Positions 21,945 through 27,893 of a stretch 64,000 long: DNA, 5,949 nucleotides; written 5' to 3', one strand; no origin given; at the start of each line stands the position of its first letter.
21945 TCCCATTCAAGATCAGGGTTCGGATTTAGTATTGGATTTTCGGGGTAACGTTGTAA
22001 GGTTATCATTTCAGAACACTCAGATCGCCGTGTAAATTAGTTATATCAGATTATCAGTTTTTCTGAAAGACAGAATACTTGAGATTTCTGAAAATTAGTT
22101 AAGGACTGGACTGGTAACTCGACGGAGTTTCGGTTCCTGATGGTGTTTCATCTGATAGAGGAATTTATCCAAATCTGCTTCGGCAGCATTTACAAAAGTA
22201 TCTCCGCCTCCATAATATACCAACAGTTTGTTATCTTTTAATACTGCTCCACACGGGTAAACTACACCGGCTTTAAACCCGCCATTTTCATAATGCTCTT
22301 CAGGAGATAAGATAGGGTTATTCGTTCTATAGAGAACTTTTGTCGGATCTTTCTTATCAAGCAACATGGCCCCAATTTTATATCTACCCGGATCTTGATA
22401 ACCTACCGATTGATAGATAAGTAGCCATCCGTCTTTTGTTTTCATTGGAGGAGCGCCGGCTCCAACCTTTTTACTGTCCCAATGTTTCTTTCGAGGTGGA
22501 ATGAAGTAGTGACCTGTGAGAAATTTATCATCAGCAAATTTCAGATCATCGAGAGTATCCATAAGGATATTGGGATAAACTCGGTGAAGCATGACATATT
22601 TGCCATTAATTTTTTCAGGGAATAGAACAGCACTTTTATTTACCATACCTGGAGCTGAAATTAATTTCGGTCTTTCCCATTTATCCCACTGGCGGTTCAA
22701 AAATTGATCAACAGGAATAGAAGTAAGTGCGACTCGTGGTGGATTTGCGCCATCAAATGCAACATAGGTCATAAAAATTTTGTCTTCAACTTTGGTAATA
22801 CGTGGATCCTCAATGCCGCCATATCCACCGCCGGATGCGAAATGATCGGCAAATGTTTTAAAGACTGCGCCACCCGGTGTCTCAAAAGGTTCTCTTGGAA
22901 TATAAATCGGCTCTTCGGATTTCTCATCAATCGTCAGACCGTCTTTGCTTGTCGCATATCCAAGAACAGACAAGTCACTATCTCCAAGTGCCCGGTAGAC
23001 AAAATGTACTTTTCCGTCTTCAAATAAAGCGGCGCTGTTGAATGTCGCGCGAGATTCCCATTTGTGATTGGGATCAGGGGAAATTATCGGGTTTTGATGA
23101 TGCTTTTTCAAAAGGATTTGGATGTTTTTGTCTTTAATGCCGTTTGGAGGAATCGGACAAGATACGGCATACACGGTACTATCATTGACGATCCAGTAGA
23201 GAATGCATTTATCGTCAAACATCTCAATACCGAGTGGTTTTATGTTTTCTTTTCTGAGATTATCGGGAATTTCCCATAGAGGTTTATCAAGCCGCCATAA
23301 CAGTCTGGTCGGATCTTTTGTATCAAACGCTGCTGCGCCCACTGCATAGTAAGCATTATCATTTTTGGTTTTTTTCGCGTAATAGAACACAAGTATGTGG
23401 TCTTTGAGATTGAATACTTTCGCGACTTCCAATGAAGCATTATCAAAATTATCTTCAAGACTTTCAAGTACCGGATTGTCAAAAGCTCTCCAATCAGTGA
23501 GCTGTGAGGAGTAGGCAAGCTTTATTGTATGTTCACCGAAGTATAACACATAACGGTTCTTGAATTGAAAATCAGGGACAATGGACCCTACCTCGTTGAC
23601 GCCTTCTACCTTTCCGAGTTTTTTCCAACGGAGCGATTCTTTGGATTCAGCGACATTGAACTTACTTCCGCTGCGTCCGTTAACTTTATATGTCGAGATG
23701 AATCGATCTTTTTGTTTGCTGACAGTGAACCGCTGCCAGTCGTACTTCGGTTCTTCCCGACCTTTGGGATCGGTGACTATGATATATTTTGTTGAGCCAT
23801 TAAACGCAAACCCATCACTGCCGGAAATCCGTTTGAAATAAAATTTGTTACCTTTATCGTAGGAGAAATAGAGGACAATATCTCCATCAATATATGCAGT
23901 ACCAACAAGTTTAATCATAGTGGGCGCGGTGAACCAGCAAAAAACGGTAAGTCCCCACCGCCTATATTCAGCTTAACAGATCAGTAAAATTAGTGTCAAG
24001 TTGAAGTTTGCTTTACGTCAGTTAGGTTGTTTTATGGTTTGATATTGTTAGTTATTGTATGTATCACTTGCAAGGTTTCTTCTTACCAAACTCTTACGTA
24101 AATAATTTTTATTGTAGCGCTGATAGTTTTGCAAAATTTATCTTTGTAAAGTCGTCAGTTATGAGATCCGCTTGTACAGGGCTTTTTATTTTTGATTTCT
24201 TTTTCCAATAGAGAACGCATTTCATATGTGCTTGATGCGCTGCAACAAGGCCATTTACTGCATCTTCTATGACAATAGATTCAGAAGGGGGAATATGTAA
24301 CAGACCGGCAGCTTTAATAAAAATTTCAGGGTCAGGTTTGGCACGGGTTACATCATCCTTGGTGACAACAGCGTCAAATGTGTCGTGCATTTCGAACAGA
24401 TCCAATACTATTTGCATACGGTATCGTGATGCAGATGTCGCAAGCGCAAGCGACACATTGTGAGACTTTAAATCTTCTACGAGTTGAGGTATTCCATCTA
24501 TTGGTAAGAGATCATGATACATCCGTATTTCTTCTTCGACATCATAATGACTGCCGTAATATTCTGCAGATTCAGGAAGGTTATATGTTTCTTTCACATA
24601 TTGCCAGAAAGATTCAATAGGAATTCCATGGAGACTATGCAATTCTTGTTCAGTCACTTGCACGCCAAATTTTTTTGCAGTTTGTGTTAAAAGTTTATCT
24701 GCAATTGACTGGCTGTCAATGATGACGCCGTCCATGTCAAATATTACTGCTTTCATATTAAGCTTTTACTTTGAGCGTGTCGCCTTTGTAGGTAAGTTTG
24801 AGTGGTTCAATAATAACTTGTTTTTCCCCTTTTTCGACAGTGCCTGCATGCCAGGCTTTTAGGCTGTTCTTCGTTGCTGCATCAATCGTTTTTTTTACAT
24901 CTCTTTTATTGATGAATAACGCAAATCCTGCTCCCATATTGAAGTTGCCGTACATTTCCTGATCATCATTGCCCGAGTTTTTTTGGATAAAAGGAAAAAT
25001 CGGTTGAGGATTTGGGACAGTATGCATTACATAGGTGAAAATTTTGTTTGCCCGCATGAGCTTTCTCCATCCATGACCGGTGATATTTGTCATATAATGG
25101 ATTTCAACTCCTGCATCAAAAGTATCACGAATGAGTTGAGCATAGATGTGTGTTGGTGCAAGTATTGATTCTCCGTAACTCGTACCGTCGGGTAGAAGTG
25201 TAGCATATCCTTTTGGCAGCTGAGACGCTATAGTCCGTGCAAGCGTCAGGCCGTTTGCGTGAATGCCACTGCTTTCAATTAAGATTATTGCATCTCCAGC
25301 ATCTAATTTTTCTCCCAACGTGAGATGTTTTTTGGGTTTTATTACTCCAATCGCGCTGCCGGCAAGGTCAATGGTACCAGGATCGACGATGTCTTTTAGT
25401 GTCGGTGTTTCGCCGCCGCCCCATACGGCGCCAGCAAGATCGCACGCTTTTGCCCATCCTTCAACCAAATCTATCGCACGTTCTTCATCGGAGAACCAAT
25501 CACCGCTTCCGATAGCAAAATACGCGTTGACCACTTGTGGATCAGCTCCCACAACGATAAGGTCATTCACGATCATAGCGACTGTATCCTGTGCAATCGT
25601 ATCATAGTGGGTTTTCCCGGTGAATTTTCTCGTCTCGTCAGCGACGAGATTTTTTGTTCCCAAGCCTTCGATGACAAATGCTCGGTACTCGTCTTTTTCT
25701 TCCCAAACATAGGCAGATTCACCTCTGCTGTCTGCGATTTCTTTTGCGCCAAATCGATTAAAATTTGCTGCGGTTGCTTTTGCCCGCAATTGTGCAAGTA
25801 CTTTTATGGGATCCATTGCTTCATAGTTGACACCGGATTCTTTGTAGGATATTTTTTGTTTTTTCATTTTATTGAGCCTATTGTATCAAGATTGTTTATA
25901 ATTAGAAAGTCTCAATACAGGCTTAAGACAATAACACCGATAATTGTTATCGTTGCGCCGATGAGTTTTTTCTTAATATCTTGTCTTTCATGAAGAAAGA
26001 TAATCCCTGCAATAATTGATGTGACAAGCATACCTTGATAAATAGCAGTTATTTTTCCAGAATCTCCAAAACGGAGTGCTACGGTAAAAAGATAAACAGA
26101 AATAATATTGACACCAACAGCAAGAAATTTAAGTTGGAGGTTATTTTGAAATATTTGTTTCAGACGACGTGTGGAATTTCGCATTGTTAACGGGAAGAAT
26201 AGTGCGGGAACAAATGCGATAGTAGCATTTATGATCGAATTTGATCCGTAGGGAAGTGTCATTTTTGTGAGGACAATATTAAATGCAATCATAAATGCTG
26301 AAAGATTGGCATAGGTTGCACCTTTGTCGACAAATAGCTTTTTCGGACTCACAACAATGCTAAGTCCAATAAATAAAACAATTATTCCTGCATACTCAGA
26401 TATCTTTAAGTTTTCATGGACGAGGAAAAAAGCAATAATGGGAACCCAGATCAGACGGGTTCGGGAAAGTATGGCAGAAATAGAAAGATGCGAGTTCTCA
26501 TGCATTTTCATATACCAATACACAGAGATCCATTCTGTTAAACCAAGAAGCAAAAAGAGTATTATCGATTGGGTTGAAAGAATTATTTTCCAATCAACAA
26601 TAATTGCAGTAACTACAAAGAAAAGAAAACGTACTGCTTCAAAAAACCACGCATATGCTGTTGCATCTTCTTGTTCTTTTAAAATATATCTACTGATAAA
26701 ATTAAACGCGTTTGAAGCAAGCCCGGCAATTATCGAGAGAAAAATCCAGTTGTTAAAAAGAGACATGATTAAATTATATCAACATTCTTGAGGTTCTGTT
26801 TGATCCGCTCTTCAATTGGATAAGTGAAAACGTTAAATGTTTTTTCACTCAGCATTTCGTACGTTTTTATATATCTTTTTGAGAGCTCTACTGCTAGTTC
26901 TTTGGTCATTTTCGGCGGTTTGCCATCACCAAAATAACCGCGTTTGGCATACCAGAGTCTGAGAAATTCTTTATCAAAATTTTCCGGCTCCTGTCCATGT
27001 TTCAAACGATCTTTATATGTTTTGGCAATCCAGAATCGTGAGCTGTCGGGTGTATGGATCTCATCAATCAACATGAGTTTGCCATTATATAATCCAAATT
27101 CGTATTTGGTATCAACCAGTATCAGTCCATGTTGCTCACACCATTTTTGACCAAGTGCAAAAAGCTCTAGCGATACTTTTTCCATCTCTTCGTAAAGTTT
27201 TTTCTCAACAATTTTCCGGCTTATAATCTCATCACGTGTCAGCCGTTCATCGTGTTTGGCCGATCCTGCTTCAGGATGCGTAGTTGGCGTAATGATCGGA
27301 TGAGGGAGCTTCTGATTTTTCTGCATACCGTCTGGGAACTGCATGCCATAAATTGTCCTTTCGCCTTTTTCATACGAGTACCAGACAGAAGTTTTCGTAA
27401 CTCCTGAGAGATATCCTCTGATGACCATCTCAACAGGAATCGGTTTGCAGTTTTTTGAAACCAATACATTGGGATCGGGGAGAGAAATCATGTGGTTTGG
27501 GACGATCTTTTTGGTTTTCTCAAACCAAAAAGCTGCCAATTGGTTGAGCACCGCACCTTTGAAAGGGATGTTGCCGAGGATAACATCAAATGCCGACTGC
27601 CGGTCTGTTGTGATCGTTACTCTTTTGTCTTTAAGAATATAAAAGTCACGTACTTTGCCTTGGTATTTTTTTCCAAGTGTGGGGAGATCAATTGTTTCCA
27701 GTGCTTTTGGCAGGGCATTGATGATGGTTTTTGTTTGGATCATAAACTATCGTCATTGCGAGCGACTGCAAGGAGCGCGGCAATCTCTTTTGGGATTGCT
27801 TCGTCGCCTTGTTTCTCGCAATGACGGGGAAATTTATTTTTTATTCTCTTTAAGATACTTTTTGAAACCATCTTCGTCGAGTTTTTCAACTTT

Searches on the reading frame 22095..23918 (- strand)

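Call 68: search_protein_families(library=pfam, proteins=[window:22095-23918:-], max_evalue=0.00001)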
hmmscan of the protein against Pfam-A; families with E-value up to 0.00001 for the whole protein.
window:22095-23918:- (607 aa): 1 family
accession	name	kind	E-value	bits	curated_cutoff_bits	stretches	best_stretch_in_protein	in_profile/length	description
PF04041.19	Glyco_hydro_130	-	1.3e-58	198.9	26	2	271-590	3-318/320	beta-1,4-mannooligosaccharide phosphorylase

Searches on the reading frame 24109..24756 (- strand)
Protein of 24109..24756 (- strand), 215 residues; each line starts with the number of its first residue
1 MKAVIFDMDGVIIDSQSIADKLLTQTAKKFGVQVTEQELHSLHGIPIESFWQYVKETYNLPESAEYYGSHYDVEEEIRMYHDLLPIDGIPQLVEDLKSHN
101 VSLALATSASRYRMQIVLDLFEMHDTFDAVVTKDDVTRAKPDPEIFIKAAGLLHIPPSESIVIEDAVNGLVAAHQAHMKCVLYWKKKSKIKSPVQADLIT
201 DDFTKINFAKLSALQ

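Call 68: search_protein_families(library=pfam, proteins=[window:24109-24756:-], max_evalue=0.00001)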
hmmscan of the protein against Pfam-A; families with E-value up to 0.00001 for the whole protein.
window:24109-24756:- (215 aa): 2 families
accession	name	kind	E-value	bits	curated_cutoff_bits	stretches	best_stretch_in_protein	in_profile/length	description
PF13419.12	HAD_2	-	1.5e-35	123.3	23.8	1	4-182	1-177/178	Haloacid dehalogenase-like hydrolase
PF00702.32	Hydrolase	-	2.7e-28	100.1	26.4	1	1-177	1-191/191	haloacid dehalogenase-like hydrolase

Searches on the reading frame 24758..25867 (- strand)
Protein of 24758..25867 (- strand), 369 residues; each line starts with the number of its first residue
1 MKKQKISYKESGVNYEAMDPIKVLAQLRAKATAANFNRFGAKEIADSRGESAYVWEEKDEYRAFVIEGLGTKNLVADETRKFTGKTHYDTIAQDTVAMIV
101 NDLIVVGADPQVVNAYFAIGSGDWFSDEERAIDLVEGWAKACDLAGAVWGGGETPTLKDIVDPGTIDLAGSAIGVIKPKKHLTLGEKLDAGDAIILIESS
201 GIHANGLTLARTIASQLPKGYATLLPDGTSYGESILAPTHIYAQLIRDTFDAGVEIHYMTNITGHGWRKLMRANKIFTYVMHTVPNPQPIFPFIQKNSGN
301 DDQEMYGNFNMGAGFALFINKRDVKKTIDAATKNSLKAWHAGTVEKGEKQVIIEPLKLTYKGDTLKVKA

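Call 68: search_protein_families(library=pfam, proteins=[window:24758-25867:-], max_evalue=0.00001)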
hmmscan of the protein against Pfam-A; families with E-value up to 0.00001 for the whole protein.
window:24758-25867:- (369 aa): 2 families
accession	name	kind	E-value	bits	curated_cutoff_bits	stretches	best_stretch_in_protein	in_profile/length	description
PF00586.29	AIRS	-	6.4e-13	49.6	24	1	58-176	11-112/112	AIR synthase related protein, N-terminal domain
PF02769.27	AIRS_C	-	9.8e-13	49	23.1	1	190-352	2-153/156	AIR synthase related protein, C-terminal domain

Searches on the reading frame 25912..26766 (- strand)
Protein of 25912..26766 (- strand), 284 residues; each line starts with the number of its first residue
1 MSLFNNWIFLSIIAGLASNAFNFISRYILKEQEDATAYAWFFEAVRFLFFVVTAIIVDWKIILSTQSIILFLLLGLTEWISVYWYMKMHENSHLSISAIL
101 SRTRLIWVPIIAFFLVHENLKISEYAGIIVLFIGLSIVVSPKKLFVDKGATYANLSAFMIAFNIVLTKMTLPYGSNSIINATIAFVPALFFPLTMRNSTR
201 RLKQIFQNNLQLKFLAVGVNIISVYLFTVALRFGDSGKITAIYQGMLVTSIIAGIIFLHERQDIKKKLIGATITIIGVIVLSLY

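Call 68: search_protein_families(library=pfam, proteins=[window:25912-26766:-], max_evalue=0.00001)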
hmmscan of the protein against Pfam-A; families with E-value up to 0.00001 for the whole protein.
window:25912-26766:- (284 aa): 1 family
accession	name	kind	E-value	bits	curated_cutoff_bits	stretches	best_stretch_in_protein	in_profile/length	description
PF00892.27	EamA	-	1.1e-16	61.8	28.2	2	148-282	2-134/135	EamA-like transporter family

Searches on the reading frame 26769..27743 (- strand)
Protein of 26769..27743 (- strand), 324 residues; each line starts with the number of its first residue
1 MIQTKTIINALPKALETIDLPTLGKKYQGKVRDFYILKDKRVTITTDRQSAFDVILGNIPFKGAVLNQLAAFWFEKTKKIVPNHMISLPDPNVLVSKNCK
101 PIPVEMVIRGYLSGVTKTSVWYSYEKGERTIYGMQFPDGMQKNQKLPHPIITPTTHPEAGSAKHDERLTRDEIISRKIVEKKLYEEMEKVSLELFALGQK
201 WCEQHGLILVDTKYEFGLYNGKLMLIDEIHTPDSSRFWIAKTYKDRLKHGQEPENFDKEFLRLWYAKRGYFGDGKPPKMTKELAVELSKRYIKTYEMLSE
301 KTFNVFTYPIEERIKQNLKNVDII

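Call 68: search_protein_families(library=pfam, proteins=[window:26769-27743:-], max_evalue=0.00001)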
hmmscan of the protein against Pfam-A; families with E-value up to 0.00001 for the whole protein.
window:26769-27743:- (324 aa): 1 family
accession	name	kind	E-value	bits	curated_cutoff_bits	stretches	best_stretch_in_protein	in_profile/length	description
PF01259.24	SAICAR_synt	-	5e-66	223.2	20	1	26-267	2-221/233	SAICAR synthetase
